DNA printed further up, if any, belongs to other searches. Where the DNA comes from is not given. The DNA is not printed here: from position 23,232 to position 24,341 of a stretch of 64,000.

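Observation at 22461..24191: Sigma54 enhancer-binding protein with an ArsC/LMW-PTP-like N-terminal domain and a Cys4 PAS domain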

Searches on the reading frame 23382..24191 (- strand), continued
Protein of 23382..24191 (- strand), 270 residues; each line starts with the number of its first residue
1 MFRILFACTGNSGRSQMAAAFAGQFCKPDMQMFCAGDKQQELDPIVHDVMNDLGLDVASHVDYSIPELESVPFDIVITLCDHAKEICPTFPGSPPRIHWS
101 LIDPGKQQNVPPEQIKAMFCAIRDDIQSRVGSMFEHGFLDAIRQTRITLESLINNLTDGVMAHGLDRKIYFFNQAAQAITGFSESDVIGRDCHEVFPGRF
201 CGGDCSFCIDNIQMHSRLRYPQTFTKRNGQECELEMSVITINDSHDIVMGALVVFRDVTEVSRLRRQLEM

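Call 78: find_encoding_contigs(protein=P0382, flank=5000, max_places=1)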
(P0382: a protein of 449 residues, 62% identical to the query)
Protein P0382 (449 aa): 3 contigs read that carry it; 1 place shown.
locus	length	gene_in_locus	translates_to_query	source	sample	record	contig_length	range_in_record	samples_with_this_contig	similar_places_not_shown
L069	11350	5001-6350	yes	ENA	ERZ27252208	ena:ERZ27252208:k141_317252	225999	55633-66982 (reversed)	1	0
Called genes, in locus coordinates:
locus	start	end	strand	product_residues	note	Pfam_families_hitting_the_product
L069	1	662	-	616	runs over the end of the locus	PF01336:tRNA_anti-codon, PF00152:tRNA-synt_2, PF02938:GAD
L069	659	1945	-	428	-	PF01409:tRNA-synt_2d, PF13393:tRNA-synt_His, PF00587:tRNA-synt_2b, PF13393:tRNA-synt_His, PF03129:HGTP_anticodon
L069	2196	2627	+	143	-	PF02085:Cytochrom_CIII, PF14522:Cytochrome_C7 (weak)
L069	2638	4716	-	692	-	PF03190:Thioredox_DsbH, PF13899:Thioredoxin_7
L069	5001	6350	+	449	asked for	PF00989:PAS, PF13188:PAS_8, PF08448:PAS_4, PF13426:PAS_9, PF00158:Sigma54_activat, PF14532:Sigma54_activ_2, PF25601:AAA_lid_14, PF02954:HTH_8, +1 more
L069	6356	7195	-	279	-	PF00512:HisKA (weak)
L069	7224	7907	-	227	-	PF00027:cNMP_binding, PF13545:HTH_Crp_2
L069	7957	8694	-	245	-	PF00300:His_Phos_1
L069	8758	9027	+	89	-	-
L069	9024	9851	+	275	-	PF13717:Zn_ribbon_4, PF04893:Yip1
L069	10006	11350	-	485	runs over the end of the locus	PF07396:Porin_O_P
